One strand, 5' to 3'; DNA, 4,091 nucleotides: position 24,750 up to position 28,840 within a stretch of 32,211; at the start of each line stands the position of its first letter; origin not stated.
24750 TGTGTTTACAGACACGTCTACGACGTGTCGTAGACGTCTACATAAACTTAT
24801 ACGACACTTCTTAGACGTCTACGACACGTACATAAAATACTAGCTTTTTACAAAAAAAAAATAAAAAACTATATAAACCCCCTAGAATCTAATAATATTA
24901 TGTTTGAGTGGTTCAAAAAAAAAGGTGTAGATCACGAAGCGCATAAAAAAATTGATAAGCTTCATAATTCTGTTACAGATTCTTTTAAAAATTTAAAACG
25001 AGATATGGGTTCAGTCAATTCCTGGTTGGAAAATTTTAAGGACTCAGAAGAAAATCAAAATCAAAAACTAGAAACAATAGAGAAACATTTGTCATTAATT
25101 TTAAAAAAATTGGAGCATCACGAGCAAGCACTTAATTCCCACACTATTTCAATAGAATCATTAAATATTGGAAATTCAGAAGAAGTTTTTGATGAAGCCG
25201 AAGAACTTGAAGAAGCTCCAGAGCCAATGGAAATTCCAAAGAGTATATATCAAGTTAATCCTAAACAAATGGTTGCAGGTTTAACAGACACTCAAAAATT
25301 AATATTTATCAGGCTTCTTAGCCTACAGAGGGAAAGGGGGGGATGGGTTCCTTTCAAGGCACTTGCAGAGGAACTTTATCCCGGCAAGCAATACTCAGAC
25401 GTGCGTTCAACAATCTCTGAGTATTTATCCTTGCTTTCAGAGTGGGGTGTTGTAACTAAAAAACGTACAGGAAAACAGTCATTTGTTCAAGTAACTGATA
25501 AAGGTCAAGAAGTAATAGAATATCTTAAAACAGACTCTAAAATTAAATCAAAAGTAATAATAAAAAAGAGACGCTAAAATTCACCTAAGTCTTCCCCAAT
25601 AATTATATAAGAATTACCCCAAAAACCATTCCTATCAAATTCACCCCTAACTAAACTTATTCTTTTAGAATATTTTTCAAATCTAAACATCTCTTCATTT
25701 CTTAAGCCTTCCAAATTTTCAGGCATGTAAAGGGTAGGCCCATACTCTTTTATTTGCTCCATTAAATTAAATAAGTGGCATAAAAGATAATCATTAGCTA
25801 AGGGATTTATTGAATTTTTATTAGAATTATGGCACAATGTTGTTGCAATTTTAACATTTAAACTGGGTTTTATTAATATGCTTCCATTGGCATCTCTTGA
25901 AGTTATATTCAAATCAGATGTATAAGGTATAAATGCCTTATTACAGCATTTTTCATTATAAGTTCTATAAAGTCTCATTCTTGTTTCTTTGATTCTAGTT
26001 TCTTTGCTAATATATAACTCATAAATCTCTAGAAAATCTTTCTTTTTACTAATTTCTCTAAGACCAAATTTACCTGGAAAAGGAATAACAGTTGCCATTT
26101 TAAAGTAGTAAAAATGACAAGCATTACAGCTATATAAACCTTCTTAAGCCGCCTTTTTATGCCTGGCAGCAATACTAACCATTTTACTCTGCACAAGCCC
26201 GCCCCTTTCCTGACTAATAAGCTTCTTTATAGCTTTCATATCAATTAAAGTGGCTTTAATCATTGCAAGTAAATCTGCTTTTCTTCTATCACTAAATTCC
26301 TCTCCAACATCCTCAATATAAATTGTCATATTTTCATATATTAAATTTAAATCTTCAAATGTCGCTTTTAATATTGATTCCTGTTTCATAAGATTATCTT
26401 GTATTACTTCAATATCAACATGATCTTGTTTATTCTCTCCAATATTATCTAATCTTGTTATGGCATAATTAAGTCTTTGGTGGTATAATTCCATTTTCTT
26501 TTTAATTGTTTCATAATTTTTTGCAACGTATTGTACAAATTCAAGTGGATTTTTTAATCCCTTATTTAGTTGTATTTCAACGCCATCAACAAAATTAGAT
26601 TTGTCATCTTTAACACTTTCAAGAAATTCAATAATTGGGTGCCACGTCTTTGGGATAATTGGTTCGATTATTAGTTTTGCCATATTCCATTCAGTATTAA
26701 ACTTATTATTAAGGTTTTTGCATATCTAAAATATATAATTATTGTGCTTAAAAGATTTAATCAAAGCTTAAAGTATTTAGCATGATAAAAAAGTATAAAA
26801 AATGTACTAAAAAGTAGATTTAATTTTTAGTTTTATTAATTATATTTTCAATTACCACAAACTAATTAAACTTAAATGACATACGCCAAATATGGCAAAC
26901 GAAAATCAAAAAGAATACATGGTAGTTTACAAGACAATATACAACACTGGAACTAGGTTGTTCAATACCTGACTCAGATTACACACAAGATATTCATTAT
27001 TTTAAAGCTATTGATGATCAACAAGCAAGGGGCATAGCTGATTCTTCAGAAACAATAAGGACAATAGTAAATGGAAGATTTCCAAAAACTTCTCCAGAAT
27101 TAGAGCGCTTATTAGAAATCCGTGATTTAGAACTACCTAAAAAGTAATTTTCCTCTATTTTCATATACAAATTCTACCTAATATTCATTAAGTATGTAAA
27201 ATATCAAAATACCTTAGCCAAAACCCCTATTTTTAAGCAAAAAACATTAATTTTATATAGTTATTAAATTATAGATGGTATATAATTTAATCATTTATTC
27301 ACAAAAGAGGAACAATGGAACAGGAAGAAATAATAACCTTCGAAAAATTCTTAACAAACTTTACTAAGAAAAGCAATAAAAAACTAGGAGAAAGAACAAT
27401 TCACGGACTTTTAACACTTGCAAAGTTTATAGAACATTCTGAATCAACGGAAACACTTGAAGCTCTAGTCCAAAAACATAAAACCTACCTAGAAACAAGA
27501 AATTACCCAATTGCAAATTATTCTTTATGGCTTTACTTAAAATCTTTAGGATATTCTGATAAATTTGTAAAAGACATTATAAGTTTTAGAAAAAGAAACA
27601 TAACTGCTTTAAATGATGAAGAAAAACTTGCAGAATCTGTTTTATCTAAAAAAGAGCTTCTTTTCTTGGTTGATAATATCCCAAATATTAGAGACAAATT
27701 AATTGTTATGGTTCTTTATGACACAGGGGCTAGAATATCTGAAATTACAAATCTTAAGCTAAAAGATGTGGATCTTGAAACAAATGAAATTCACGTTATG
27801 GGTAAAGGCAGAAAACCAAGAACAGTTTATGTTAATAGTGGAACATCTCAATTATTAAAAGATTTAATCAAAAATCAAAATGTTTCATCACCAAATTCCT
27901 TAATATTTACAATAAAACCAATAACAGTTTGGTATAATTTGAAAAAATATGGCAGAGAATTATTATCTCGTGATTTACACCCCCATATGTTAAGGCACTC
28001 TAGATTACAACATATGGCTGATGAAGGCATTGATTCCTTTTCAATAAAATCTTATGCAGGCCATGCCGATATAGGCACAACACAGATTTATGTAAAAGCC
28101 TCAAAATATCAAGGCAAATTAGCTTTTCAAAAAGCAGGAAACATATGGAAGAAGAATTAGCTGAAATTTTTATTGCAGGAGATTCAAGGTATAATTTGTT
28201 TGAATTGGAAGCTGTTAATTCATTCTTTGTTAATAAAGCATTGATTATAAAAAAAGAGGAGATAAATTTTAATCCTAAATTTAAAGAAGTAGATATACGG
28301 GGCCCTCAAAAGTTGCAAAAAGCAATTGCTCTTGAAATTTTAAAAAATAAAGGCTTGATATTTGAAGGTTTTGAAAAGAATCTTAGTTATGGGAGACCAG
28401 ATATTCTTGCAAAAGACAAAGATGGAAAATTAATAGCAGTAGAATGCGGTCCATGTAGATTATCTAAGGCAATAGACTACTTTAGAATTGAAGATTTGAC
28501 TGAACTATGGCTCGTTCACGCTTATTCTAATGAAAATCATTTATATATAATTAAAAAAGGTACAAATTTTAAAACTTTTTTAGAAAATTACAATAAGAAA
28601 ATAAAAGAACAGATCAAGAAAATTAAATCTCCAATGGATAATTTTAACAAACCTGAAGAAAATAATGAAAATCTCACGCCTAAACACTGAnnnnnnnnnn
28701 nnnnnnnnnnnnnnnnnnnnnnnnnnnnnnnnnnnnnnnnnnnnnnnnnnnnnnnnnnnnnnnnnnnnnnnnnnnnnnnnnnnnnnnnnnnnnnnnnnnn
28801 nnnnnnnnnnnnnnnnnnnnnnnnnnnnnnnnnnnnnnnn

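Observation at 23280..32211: Accessory, probably mobile-element-derived block starting after argS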

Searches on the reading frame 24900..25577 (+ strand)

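Call 5: search_protein_families(library=pfam, max_evalue=0.01, proteins=[window:24900-25577:+])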
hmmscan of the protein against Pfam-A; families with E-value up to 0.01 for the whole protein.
window:24900-25577:+ (225 aa): 4 families
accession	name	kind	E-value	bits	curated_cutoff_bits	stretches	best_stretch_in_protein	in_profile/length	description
PF22665.2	DUF6293_C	-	0.00071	20.4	27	1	155-207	50-99/101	DUF6293 C-terminal winged helix domain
PF14277.12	DUF4364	-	0.0014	18.9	26.9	1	171-212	35-76/162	Domain of unknown function (DUF4364)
PF07160.18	SKA1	-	0.005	17.1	29.6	1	23-117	29-125/243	Spindle and kinetochore-associated protein 1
PF06160.17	EzrA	-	0.0092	14.8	39.6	0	16-111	97-191/557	Septation ring formation regulator, EzrA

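Call 11: search_protein_families(library=ncbifam, max_evalue=0.01, proteins=[window:24900-25577:+])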
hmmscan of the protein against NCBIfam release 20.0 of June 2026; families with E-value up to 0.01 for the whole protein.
window:24900-25577:+ (225 aa): 2 families
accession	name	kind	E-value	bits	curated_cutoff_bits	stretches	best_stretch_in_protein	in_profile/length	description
NF033788.1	HTH_metalloreg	subfamily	0.0036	17.1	55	0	169-201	39-71/77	metalloregulator ArsR/SmtB family transcription factor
NF053563.1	Rkd4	equivalog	0.0059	14.8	860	1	15-82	310-377/747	arcadin-4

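Call 43: search_protein_families(library=phrogs, max_evalue=0.001, proteins=[window:24900-25577:+])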
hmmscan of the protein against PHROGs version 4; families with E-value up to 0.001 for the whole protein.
window:24900-25577:+ (225 aa): 0 families

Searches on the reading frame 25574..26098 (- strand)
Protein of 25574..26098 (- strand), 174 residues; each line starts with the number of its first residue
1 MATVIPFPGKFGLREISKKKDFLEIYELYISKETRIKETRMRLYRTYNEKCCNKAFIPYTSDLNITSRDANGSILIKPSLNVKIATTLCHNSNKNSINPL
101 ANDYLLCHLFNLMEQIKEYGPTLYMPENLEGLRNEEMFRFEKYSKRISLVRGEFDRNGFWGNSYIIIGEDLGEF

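Call 5: search_protein_families(library=pfam, max_evalue=0.01, proteins=[window:25574-26098:-])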
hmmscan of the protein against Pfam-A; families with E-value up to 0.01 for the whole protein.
window:25574-26098:- (174 aa): 0 families

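Call 11: search_protein_families(library=ncbifam, max_evalue=0.01, proteins=[window:25574-26098:-])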
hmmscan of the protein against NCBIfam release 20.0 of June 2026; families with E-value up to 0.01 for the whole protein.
window:25574-26098:- (174 aa): 0 families

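Call 43: search_protein_families(library=phrogs, max_evalue=0.001, proteins=[window:25574-26098:-])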
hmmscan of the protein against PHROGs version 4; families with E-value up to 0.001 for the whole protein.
window:25574-26098:- (174 aa): 0 families

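Call 55: find_related_loci(query=window:25574-26098:-, collection=viral_contigs, flank=5000)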
Query window:25574-26098:- (174 aa) in viral_contigs; peptide patterns used: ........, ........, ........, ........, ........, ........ (x = any residue, [..] = any of these).
4 stretches matched a pattern, but none encodes a relative of the query by tblastn (E <= 1e-3).

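Call 85: find_homologous_proteins(query=window:25574-26098:-, max_evalue=0.001)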
Query window:25574-26098:- (174 aa): 2 proteins with E <= 0.001 among 27 candidates.
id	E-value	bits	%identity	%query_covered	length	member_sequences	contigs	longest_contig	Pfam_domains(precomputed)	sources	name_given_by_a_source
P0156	2.8e-113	393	100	100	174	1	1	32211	-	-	-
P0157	2.9e-77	276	74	100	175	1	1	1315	-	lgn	-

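Call 88: find_encoding_contigs(protein=P0157, flank=3000, max_places=4)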
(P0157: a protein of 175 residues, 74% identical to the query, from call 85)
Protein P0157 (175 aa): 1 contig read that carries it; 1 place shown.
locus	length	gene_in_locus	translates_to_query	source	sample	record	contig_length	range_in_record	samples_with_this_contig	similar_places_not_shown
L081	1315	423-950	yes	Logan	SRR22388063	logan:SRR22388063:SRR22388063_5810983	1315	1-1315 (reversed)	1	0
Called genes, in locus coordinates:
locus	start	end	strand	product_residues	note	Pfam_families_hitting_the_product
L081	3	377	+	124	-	?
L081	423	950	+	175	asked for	-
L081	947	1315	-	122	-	?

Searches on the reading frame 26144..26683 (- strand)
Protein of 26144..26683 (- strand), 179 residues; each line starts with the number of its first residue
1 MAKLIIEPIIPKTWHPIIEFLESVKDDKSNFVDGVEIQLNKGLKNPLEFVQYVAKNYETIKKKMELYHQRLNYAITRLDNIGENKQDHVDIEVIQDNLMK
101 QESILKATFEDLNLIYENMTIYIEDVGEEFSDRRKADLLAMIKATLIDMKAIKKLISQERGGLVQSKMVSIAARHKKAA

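Call 5: search_protein_families(library=pfam, max_evalue=0.01, proteins=[window:26144-26683:-])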
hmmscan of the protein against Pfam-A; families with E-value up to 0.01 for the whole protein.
window:26144-26683:- (179 aa): 0 families

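Call 11: search_protein_families(library=ncbifam, max_evalue=0.01, proteins=[window:26144-26683:-])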
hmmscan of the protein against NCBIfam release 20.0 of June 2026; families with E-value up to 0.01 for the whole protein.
window:26144-26683:- (179 aa): 0 families

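Call 43: search_protein_families(library=phrogs, max_evalue=0.001, proteins=[window:26144-26683:-])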
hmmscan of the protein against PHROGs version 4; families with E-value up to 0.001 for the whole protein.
window:26144-26683:- (179 aa): 0 families

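Call 54: find_related_loci(query=window:26144-26683:-, collection=viral_contigs, flank=5000)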
Query window:26144-26683:- (179 aa) in viral_contigs; peptide patterns used: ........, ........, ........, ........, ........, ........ (x = any residue, [..] = any of these).
9 stretches matched a pattern, but none encodes a relative of the query by tblastn (E <= 1e-3).

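Call 84: find_homologous_proteins(query=window:26144-26683:-, max_evalue=0.001)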
Query window:26144-26683:- (179 aa): 4 proteins with E <= 0.001 among 47 candidates.
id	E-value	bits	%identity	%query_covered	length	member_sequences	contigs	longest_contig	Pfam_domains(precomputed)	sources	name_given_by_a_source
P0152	9.8e-109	378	100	100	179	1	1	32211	-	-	-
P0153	5.3e-70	252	69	100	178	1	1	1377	-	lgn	-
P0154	3.0e-27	113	42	100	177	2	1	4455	-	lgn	-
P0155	6.6e-26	109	41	100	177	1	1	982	-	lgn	-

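Call 86: find_encoding_contigs(protein=P0154, flank=5000, max_places=4)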
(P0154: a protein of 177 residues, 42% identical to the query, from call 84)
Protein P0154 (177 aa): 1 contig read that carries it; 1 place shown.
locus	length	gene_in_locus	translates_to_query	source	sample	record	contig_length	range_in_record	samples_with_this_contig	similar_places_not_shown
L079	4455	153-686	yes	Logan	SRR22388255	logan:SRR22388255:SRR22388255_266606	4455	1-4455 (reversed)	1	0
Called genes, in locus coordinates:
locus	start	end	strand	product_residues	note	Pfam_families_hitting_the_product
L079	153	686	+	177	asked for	-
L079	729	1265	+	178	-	-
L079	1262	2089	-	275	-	-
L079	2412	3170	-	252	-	-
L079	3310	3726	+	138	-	-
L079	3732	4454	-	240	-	?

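Call 87: find_encoding_contigs(protein=P0153, flank=3000, max_places=4)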
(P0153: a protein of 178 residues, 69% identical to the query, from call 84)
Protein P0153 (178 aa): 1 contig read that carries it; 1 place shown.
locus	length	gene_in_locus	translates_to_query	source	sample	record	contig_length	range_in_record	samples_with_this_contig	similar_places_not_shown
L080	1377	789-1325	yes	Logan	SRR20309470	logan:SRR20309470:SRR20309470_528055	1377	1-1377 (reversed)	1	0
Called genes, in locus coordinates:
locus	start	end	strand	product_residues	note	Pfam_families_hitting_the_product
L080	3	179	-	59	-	?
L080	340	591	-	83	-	-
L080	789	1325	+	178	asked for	-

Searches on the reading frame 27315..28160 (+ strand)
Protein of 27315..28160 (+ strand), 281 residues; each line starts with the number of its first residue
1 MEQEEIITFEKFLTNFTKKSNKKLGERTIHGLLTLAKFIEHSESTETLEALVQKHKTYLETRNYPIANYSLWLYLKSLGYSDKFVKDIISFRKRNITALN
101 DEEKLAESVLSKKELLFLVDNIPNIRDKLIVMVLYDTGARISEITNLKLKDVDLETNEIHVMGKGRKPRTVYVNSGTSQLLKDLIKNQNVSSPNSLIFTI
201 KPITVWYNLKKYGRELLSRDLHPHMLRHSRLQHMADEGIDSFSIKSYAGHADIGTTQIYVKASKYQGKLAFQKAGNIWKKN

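Call 5: search_protein_families(library=pfam, max_evalue=0.01, proteins=[window:27315-28160:+])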
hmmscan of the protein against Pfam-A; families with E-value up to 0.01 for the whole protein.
window:27315-28160:+ (281 aa): 1 family
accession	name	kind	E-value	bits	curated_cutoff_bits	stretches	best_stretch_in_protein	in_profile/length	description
PF00589.27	Phage_integrase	-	6.6e-34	117.6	27.1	1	109-264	2-170/172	Phage integrase family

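Call 11: search_protein_families(library=ncbifam, max_evalue=0.01, proteins=[window:27315-28160:+])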
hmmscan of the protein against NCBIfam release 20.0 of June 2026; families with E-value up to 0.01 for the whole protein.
window:27315-28160:+ (281 aa): 12 families
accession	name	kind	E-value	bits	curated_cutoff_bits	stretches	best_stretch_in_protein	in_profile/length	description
NF040815.2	recomb_XerA_Arch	equivalog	4e-41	141.3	220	1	8-264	19-256/263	site-specific tyrosine recombinase/integron integrase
TIGR02224.1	recomb_XerC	equivalog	3.4e-31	108.7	335.15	1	113-273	110-288/295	tyrosine recombinase XerC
TIGR02225.1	recomb_XerD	equivalog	1.2e-26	93.7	329.6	1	119-264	113-276/290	site-specific tyrosine recombinase XerD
NF001399.0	PRK00283.1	subfamily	6.7e-26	91.2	279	1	120-264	129-285/300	tyrosine recombinase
TIGR02249.1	integrase_gron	subfamily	4e-19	69.1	265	2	84-187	78-179/315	integron integrase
NF003462.0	PRK05084.1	equivalog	6.5e-16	58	267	1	124-273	194-355/360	tyrosine recombinase XerS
NF002331.0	PRK01287.1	subfamily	2.4e-14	53.1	371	2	101-175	133-213/365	site-specific tyrosine recombinase XerC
NF007370.0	PRK09870.1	subfamily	3.5e-11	43.1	221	1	125-261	32-178/200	tyrosine-type DNA invertase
NF011946.0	PRK15417.1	equivalog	8e-11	41.7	435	2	124-177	130-184/337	integron integrase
NF007371.0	PRK09871.1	subfamily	6.2e-10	38.9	222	1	220-262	132-174/198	tyrosine-type DNA invertase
NF040693.1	recomb_GmtY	equivalog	0.00021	20.7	340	1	120-159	213-252/441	gamma-mobile-trio recombinase GmtY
NF002685.0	PRK02436.1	equivalog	0.00047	20.1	178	1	108-244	95-228/245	site-specific tyrosine recombinase XerD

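Call 40: search_solved_structures(query=window:27315-28160:+, max_evalue=0.00001)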
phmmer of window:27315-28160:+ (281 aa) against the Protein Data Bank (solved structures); distinct sequences matched with E-value up to 0.00001: 7.
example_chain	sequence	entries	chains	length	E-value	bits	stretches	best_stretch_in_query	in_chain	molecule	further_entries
4a8e_A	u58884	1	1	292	1e-26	97.2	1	35-274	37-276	PROBABLE TYROSINE RECOMBINASE XERC-LIKE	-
1a0p_A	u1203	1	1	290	3.4e-17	66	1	106-262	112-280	SITE-SPECIFIC RECOMBINASE XERD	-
5dcf_A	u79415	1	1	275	4.3e-17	65.7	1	116-263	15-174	Tyrosine recombinase XerD,DNA translocase FtsK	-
5hxy_A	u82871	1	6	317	3.8e-11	46.2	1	124-261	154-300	Tyrosine recombinase XerA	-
2a3v_A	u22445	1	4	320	4.7e-11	45.9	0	22-175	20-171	site-specific recombinase IntI4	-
9i5v_14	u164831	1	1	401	2.7e-10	43.4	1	119-264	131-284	Ribosome-associated translation inhibitor RaiA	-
5jjv_A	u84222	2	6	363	3.1e-10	43.2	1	61-281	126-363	Tyrosine recombinase XerH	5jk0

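Call 45: find_related_loci(query=window:27315-28160:+, collection=genome_contigs, flank=8000)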
Query window:27315-28160:+ (281 aa) in genome_contigs; peptide patterns used: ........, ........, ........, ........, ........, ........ (x = any residue, [..] = any of these).
131 stretches matched a pattern; 14 encode a relative of the query (tblastn E <= 1e-3); 14 distinct loci.
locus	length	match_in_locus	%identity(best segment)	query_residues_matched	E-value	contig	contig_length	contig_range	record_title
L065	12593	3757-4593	75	1-280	6e-146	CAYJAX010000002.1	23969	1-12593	MAG TPA_asm: Candidatus Woesearchaeota archaeon isolate ERP119705_co9_178 genome assembly, contig: NODE_2095_length_2396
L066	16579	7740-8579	73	1-280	1e-143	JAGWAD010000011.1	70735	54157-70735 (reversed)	Candidatus Woesearchaeota archaeon isolate RIFCSPLOWO2_01_FULL_28_39 rifcsplowo2_01_scaffold_1555, whole genome shotgun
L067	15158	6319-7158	73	1-280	1e-141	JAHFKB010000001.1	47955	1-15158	MAG: archaeon isolate nzgw40 NODE_815_length_47956_cov_5.145542, whole genome shotgun sequence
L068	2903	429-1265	69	1-279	6e-140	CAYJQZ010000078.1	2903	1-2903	MAG TPA_asm: Candidatus Woesearchaeota archaeon isolate ERP125453_co1_329 genome assembly, contig: NODE_50911_length_290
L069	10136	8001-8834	69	1-278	3e-133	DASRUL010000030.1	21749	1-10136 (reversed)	MAG TPA_asm: Candidatus Nanoarchaeia archaeon isolate SMAG_U8021 k141_2113509, whole genome shotgun sequence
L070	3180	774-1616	62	1-281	3e-127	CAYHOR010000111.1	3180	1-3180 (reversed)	MAG TPA_asm: Candidatus Woesearchaeota archaeon isolate ERP119705_co14_558 genome assembly, contig: NODE_71313_length_31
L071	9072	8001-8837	61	1-279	4e-121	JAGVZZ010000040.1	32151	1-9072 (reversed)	Candidatus Woesearchaeota archaeon isolate RIFOXYB1_FULL_31_16 rifoxyb1_full_scaffold_1097, whole genome shotgun sequenc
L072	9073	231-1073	61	1-281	7e-121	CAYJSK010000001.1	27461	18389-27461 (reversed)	MAG TPA_asm: Candidatus Woesearchaeota archaeon isolate ERP125453_co1_324 genome assembly, contig: NODE_1502_length_2746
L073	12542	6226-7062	61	1-279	2e-120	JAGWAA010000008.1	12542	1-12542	Candidatus Woesearchaeota archaeon isolate RIFOXYA1_FULL_29_14 rifoxya1_full_scaffold_1597, whole genome shotgun sequenc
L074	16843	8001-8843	60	1-281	8e-119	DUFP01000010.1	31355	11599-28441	MAG TPA_asm: Nanoarchaeota archaeon isolate UBA10136 contig_23303, whole genome shotgun sequence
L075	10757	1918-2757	60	1-280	7e-118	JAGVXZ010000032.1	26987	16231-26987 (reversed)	Candidatus Woesearchaeota archaeon isolate RIFCSPHIGHO2_12_FULL_30_20 rifcsphigho2_12_scaffold_2762, whole genome shotgu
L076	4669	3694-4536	61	1-281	2e-116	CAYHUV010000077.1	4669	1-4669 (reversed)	MAG TPA_asm: Candidatus Woesearchaeota archaeon isolate ERP119705_co15_602 genome assembly, contig: NODE_25213_length_46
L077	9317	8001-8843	58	1-281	4e-113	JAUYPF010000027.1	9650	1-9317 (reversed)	MAG: bacterium isolate C4_metabat.bin.111 C4_k141_577391, whole genome shotgun sequence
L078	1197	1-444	70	131-278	2e-78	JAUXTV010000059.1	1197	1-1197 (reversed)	MAG: Candidatus Woesearchaeota archaeon isolate C13_metabat.bin.27_sub C13_k141_11624, whole genome shotgun sequence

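Call 92: find_related_loci(query=window:27315-28160:+, collection=metagenome_contigs, flank=8000)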
Query window:27315-28160:+ (281 aa) in metagenome_contigs; peptide patterns used: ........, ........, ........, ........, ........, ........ (x = any residue, [..] = any of these).
202 stretches matched a pattern; 32 encode a relative of the query (tblastn E <= 1e-3); 32 distinct loci.
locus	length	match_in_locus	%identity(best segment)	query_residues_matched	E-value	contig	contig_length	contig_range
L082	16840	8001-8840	78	1-280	4e-152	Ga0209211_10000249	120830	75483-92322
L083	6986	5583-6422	77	1-280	7e-151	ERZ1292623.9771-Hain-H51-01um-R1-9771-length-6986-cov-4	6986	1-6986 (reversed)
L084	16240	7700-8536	77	1-280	1e-150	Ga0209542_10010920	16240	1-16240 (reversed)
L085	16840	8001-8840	75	1-280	2e-148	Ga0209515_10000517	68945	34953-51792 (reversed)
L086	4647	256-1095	75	1-280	7e-149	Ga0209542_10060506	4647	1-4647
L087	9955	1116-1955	74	1-280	1e-143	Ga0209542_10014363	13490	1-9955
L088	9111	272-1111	73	1-280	2e-143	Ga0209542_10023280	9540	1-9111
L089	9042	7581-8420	73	1-280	2e-143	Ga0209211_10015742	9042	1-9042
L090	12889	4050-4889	73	1-280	2e-143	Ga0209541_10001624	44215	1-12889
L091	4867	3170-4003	69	1-278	3e-134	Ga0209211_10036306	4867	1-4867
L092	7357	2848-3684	66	1-279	1e-131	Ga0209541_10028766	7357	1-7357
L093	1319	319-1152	69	1-278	1e-142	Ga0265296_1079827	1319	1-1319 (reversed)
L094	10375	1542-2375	67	1-278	5e-128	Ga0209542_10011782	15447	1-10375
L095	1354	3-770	73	25-280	3e-136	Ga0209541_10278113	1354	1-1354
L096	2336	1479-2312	63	1-278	4e-132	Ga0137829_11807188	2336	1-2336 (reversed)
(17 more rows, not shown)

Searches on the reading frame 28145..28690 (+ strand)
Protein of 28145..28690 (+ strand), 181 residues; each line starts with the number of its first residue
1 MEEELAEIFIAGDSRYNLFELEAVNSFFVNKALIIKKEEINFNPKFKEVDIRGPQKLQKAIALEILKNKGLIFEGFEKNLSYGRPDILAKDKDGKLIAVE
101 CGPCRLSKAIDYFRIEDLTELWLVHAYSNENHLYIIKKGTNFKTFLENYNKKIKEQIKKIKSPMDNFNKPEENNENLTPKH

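Call 5: search_protein_families(library=pfam, max_evalue=0.01, proteins=[window:28145-28690:+])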
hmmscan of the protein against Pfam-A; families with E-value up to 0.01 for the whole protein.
window:28145-28690:+ (181 aa): 0 families

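Call 11: search_protein_families(library=ncbifam, max_evalue=0.01, proteins=[window:28145-28690:+])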
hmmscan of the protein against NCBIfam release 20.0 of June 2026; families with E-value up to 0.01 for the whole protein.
window:28145-28690:+ (181 aa): 0 families

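Call 43: search_protein_families(library=phrogs, max_evalue=0.001, proteins=[window:28145-28690:+])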
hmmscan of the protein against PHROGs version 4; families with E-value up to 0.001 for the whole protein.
window:28145-28690:+ (181 aa): 0 families

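Call 91: find_related_loci(query=window:28145-28690:+, collection=metagenome_contigs, flank=8000)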
Query window:28145-28690:+ (181 aa) in metagenome_contigs; peptide patterns used: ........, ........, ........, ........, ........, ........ (x = any residue, [..] = any of these).
232 stretches matched a pattern, but none encodes a relative of the query by tblastn (E <= 1e-3).
